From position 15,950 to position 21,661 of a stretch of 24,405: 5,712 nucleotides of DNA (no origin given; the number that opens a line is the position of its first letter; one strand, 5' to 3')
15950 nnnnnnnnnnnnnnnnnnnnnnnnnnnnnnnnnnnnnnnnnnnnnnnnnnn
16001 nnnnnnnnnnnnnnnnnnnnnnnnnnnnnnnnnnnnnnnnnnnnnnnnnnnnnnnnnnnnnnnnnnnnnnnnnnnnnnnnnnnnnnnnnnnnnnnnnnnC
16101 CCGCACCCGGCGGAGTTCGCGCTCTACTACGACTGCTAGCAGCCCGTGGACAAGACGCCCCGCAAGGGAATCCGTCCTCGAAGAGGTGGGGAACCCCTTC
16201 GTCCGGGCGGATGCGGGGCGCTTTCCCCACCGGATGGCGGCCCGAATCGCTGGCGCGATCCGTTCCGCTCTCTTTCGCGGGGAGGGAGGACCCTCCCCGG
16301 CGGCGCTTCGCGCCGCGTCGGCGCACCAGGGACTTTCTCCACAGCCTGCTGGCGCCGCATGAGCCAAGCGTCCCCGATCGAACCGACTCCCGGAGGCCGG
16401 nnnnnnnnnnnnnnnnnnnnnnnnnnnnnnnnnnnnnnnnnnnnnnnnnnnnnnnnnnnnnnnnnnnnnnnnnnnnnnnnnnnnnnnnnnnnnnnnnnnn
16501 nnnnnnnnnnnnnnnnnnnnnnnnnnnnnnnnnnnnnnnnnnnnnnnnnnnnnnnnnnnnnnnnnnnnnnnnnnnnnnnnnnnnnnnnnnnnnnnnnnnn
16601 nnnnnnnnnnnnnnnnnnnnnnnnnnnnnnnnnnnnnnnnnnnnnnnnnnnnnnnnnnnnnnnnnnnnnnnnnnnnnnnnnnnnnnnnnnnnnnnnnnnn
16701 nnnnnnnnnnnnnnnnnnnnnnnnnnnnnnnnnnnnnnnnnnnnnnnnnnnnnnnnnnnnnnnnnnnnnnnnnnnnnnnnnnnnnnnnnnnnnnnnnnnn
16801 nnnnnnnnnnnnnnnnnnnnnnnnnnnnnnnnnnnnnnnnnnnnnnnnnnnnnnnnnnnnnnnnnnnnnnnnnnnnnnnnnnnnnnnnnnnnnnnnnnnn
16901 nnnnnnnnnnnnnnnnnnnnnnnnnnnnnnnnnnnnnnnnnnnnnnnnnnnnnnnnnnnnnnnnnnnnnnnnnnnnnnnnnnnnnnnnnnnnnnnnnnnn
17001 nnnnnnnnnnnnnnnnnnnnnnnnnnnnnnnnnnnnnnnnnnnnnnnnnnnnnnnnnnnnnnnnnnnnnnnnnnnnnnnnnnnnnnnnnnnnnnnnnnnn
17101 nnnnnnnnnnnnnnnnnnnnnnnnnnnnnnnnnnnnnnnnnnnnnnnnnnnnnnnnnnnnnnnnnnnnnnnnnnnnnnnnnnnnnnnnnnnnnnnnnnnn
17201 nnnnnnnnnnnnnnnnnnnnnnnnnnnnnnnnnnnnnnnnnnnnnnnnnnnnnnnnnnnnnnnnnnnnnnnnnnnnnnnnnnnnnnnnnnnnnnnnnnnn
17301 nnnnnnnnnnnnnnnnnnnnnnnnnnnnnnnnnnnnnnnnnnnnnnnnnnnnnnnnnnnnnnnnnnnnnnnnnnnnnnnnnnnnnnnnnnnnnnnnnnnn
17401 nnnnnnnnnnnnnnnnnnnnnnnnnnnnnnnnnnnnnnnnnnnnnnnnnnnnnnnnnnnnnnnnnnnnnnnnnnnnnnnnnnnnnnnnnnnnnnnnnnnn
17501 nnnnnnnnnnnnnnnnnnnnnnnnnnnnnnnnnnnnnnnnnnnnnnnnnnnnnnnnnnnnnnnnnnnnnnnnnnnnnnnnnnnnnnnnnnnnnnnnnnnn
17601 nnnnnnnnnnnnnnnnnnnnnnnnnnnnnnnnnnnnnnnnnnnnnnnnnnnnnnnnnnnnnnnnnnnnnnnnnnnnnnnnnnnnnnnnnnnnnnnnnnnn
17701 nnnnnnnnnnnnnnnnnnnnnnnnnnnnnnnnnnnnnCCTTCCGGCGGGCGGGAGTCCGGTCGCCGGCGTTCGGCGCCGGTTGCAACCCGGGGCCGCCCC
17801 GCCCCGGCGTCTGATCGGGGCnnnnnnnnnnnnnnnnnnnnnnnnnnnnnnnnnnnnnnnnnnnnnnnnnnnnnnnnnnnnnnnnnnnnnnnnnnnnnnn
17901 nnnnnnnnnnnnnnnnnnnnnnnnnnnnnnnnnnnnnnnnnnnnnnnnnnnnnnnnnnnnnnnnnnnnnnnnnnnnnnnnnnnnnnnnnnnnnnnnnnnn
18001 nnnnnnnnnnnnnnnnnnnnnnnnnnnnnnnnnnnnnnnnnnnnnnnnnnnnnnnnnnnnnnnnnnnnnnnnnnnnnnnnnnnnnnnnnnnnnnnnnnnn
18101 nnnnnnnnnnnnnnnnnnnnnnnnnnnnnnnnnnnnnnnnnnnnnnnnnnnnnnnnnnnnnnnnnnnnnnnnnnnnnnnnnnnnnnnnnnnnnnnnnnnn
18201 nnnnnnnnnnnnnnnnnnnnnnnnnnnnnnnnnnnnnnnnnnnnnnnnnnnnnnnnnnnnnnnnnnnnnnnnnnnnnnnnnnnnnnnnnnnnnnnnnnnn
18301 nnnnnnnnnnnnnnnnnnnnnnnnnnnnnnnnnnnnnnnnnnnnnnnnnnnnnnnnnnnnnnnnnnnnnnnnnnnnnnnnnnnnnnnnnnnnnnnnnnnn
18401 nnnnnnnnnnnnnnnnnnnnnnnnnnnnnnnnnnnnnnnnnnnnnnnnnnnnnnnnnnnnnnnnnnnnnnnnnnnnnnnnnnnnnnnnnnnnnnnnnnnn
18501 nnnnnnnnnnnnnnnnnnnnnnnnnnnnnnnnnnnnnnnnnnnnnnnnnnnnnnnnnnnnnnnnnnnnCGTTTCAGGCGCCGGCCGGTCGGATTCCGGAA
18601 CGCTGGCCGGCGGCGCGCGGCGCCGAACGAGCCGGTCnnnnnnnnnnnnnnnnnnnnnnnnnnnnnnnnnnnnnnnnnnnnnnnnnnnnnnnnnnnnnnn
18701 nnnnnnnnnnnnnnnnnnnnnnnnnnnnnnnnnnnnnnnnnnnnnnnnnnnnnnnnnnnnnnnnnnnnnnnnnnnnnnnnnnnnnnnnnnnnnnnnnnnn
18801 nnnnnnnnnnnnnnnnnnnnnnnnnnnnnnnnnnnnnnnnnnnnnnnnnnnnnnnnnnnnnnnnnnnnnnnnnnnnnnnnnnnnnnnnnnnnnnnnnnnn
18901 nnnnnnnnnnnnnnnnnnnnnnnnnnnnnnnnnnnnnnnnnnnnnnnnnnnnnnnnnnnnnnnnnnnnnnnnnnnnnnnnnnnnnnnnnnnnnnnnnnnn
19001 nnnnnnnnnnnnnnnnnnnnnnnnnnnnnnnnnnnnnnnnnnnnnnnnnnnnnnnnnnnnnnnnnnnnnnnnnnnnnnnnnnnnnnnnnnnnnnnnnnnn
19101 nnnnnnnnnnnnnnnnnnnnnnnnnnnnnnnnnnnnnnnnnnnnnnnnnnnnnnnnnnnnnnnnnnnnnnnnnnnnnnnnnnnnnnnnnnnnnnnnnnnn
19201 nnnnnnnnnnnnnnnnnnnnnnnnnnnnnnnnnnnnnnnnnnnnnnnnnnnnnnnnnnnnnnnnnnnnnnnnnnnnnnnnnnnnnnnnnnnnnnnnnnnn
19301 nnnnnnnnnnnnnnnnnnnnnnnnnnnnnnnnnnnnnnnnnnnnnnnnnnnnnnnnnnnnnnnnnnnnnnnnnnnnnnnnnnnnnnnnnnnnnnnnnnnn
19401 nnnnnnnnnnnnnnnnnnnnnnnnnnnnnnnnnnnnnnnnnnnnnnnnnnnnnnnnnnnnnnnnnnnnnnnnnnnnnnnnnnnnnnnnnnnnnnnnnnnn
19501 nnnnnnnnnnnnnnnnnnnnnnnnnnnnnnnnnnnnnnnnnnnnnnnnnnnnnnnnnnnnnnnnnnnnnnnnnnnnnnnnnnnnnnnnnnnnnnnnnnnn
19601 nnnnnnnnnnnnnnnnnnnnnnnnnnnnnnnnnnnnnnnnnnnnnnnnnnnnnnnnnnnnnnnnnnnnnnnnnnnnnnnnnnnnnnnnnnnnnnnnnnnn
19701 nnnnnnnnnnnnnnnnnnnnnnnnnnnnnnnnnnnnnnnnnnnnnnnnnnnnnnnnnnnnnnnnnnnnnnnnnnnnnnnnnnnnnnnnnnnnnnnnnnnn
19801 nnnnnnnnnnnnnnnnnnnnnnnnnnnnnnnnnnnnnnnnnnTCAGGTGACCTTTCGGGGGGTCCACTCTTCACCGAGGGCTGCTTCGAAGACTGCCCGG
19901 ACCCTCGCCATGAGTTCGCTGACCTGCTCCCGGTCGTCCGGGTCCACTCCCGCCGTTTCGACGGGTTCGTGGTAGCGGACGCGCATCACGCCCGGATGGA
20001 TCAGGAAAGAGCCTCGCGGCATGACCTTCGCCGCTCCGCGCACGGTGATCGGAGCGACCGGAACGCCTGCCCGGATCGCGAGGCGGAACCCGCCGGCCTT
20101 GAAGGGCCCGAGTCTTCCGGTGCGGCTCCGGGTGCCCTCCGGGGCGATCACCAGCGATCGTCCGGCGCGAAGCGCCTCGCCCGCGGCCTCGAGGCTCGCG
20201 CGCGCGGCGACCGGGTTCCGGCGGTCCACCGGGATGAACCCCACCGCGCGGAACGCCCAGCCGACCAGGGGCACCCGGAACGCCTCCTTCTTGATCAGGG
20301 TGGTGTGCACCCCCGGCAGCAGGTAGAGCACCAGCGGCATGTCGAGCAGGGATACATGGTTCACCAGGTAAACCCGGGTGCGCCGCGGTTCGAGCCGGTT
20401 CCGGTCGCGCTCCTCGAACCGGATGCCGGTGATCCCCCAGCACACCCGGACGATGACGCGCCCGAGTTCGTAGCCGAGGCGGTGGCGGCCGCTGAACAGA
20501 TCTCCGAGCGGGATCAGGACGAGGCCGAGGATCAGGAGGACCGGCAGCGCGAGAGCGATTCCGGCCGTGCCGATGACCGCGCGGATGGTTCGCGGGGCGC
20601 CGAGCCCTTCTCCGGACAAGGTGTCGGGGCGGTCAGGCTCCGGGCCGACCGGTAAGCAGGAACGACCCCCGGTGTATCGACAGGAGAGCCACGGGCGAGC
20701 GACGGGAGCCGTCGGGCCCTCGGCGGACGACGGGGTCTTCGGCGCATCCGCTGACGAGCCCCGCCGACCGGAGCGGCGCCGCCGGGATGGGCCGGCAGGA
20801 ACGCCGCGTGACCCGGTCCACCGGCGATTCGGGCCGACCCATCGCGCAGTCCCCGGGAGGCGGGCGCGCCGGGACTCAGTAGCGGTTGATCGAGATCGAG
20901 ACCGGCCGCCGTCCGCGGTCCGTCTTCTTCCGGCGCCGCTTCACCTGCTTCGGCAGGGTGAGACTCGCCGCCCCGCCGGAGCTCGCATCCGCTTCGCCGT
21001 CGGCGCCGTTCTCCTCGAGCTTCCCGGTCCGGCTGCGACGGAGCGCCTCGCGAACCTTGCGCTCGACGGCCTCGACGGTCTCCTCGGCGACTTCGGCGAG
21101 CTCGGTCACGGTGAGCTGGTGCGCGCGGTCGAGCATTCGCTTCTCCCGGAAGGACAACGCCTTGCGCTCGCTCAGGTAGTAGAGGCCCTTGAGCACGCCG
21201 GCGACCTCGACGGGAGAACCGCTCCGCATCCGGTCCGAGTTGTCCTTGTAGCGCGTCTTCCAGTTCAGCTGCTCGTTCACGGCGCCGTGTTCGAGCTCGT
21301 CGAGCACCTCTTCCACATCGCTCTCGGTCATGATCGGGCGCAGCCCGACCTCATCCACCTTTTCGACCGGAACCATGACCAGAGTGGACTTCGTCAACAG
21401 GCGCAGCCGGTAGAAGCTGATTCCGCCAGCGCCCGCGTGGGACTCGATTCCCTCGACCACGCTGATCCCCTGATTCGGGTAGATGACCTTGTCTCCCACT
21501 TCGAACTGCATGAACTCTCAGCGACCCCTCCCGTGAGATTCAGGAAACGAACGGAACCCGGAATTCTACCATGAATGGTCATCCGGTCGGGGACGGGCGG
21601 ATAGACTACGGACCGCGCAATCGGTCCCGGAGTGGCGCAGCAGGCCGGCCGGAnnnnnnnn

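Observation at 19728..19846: The structured element repeatedly abuts or supplies stop codons of flanking genes, suggesting terminator/3'-UTR use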

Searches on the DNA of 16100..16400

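Call 65: search_rna_families(source=window, start=16100, end=16400, threshold=evalue, max_evalue=10)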
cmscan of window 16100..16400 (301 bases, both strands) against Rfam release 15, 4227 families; matches with E-value up to 10: 4.
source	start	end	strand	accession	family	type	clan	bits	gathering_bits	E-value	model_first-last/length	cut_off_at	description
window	16200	16254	+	RF02831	Scr2736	Gene; sRNA;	-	18.5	43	0.87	1-64/64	no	Streptomyces RNA 2736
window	16216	16244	-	RF02975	DUF3800-XI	Gene; sRNA;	-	13.7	37.8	0.96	1-48/48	no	DUF3800-XI RNA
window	16175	16309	+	RF02809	RsmW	Gene; sRNA;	CL00106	12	52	9.1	1-124/124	no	RsmW RNA family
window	16207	16227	-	RF02424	Bp2_287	Gene; sRNA;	-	10.9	70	3.2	97-117/174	no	Burkholderia sRNA Bp2_Cand287_SIPHT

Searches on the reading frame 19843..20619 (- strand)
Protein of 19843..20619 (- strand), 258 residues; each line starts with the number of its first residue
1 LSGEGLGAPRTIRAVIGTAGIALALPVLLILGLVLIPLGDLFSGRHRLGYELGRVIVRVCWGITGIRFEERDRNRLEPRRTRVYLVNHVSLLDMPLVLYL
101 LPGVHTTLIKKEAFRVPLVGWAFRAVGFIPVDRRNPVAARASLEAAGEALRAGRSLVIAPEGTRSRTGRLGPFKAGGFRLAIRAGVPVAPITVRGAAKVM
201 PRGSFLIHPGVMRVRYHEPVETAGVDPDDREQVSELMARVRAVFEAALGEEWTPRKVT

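Call 14: search_protein_families(library=pfam, proteins=[window:19843-20619:-], max_evalue=0.001)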
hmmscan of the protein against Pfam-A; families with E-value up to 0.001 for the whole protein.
window:19843-20619:- (258 aa): 1 family
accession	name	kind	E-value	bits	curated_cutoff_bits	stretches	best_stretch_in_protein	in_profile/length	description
PF01553.26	Acyltransferase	-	4.4e-30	104.6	23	1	71-193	5-131/132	Acyltransferase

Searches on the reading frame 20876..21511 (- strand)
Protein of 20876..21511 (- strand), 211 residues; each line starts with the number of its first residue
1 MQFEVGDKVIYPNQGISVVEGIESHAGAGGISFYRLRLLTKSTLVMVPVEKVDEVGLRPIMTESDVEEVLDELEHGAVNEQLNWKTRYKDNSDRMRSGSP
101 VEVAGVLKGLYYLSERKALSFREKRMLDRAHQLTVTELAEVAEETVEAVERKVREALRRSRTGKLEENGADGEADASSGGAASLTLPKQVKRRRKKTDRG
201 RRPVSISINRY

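Call 14: search_protein_families(library=pfam, proteins=[window:20876-21511:-], max_evalue=0.001)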
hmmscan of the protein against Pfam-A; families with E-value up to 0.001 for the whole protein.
window:20876-21511:- (211 aa): 2 families
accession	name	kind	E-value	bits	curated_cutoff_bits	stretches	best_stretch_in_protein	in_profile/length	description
PF21095.3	CarD_C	-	2.1e-22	79.4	23.1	1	68-152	1-85/87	CarD, C-terminal domain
PF02559.22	CarD_TRCF_RID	-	1e-10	41.9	23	1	3-60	1-56/57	CarD-like/TRCF RID domain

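Call 46: find_homologous_proteins(query=window:20876-21511:-, max_evalue=1e-40)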
Query window:20876-21511:- (211 aa): 946 proteins with E <= 1e-40 among 5851 candidates; the best 120 are listed.
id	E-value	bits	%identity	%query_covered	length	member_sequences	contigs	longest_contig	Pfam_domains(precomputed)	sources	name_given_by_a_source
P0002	8.2e-129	445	100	100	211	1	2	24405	PF21095.4,PF02559.23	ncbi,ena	-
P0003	9.8e-97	340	80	100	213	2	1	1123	PF21095.4,PF02559.23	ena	-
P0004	1.0e-94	334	78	100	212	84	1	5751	PF21095.4,PF02559.23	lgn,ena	-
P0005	3.1e-94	332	78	100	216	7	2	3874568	PF21095.4,PF02559.23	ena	-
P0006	8.4e-94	331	77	100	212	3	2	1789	PF21095.4,PF02559.23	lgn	-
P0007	9.8e-94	331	79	100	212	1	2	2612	PF21095.4,PF02559.23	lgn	-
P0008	2.0e-93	330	78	100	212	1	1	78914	PF21095.4,PF02559.23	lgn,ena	-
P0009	1.3e-92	327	77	100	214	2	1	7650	PF21095.4,PF02559.23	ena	-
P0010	2.6e-92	326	77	100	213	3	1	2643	PF21095.4,PF02559.23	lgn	-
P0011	3.8e-92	325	77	100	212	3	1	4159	PF21095.4,PF02559.23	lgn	-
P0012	5.5e-92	325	76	100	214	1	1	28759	PF21095.4,PF02559.23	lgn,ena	-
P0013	6.8e-92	325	76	100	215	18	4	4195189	PF21095.4,PF02559.23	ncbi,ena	-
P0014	1.2e-91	324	77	100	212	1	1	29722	PF21095.4,PF02559.23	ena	-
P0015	5.4e-91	322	77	100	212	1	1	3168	PF21095.4,PF02559.23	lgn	-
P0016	9.0e-91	321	75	100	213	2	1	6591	PF21095.4,PF02559.23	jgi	jgi:CarD family transcriptional regulator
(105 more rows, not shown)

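Call 47: find_encoding_contigs(protein=P0005, flank=10000, max_places=2)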
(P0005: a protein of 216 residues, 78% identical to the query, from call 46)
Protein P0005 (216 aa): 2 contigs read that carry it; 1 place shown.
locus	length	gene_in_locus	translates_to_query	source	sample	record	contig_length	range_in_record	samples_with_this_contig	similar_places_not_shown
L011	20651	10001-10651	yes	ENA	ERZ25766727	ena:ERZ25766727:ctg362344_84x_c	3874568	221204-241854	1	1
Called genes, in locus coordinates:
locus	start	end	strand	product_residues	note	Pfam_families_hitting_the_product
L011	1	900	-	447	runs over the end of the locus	PF13660:DUF4147, PF05161:MOFRL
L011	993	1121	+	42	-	-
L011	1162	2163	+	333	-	PF14237:GYF_2, PF01987:AIM24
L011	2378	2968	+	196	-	PF00293:NUDIX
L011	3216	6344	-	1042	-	PF25852:DUF6242_C (faint), PF02012:BNR (faint), PF13088:BNR_2 (faint), PF15902:Sortilin-Vps10, PF13860:FlgD_ig (faint)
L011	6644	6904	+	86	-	-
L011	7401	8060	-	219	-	PF07813:LTXXQ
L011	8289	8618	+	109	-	PF11950:DUF3467 (weak)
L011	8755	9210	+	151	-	-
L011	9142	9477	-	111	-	PF03966:Trm112p (weak)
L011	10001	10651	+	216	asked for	PF02559:CarD_TRCF_RID, PF21095:CarD_C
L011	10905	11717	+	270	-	PF01553:Acyltransferase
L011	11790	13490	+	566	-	PF01293:PEPCK_ATP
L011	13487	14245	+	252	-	PF00300:His_Phos_1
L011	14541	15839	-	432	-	PF01145:Band_7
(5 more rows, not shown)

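Call 48: find_encoding_contigs(protein=P0008, flank=10000, max_places=2)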
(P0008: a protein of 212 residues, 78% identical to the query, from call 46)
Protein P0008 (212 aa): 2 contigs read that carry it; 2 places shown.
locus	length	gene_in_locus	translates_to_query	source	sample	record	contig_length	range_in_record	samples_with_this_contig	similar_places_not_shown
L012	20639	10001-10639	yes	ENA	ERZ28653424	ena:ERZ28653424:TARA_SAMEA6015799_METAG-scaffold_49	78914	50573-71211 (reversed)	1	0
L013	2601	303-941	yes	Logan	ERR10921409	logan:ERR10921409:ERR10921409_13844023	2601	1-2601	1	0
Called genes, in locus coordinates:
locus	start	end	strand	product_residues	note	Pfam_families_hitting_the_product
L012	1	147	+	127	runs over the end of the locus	-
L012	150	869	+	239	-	-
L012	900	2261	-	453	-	PF13660:DUF4147, PF05161:MOFRL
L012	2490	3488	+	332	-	PF14237:GYF_2, PF01987:AIM24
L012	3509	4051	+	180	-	PF00293:NUDIX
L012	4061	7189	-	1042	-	PF25852:DUF6242_C (faint), PF02012:BNR (faint), PF13088:BNR_2 (faint), PF15902:Sortilin-Vps10, PF13860:FlgD_ig (faint)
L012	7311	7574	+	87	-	-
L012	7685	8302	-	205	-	PF07813:LTXXQ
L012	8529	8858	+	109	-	PF11950:DUF3467 (weak)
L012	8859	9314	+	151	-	-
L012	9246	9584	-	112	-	PF03966:Trm112p (weak)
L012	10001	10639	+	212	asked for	PF02559:CarD_TRCF_RID, PF21095:CarD_C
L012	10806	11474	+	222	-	PF01553:Acyltransferase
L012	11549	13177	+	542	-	PF01293:PEPCK_ATP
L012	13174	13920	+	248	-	PF00300:His_Phos_1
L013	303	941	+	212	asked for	PF02559:CarD_TRCF_RID, PF21095:CarD_C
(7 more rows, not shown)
